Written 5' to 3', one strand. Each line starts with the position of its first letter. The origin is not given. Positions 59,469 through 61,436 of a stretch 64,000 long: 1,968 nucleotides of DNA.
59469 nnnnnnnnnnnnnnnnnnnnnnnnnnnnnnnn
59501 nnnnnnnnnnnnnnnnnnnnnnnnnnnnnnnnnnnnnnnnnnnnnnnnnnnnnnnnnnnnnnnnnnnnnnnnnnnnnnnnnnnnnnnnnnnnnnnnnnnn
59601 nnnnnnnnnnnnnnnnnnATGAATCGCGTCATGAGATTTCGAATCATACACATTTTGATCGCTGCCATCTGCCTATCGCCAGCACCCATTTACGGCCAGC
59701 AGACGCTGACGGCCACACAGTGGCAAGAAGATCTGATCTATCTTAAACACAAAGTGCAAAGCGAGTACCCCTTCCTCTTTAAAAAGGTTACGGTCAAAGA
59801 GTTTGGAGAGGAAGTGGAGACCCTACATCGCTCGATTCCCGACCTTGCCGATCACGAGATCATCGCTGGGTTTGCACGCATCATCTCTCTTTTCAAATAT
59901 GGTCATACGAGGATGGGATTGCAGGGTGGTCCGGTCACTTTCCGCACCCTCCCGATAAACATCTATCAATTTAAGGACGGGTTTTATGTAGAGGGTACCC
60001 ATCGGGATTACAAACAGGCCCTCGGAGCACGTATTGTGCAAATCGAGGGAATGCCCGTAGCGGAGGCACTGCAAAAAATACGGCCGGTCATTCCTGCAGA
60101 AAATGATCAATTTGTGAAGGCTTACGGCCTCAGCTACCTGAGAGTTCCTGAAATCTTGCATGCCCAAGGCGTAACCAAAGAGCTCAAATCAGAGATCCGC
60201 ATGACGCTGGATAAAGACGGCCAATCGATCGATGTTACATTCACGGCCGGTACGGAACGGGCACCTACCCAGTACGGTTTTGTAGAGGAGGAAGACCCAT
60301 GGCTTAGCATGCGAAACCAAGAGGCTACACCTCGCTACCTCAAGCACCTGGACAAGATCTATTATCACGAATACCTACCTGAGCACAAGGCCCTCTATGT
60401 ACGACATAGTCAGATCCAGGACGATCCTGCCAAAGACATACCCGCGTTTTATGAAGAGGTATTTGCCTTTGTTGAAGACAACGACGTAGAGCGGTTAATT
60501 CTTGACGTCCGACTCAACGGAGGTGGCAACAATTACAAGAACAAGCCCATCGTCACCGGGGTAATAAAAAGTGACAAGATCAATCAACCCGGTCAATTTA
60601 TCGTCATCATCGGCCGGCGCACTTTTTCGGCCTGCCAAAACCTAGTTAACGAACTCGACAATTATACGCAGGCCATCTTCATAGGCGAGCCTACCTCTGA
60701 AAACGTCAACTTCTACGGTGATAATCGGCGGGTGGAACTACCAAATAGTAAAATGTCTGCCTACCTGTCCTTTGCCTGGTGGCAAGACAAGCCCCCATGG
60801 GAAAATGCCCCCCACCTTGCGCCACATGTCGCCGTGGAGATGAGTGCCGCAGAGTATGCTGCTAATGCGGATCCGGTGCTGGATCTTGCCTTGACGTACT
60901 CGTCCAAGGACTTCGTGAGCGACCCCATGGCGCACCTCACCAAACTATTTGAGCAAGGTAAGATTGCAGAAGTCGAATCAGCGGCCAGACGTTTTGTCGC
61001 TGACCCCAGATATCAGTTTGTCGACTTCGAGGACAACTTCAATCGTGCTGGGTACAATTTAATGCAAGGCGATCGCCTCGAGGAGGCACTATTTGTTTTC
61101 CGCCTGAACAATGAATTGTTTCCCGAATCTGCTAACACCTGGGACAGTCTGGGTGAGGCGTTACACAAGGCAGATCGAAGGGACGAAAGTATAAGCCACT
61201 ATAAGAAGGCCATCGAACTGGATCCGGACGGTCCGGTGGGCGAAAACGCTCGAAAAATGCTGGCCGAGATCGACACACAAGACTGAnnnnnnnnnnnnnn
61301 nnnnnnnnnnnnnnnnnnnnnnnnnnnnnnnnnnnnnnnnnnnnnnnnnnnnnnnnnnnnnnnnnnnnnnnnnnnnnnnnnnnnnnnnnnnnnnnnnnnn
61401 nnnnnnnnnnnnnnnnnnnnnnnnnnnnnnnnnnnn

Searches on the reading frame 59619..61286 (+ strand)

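Call 40: search_protein_families(library=pfam, proteins=[window:59619-61286:+])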
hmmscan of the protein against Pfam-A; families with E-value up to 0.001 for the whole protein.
window:59619-61286:+ (555 aa): 5 families
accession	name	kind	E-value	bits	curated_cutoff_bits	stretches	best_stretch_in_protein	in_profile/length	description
PF03572.23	Peptidase_S41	-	2.6e-08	34.1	24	0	259-304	3-44/165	Peptidase family S41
PF07719.23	TPR_2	-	1.9e-06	28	27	1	505-537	1-33/34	Tetratricopeptide repeat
PF13181.12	TPR_8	-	0.00011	22.5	25.7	0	506-537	2-33/34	Tetratricopeptide repeat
PF00515.34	TPR_1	-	0.00012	22.1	27.8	1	510-537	6-33/34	Tetratricopeptide repeat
PF13414.12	TPR_11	-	0.00033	20.7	26.8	0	512-539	1-28/42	TPR repeat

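Call 57: search_protein_families(library=ncbifam, proteins=[window:59619-61286:+], max_evalue=0.00001)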
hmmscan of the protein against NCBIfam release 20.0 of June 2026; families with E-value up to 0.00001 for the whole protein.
window:59619-61286:+ (555 aa): 0 families
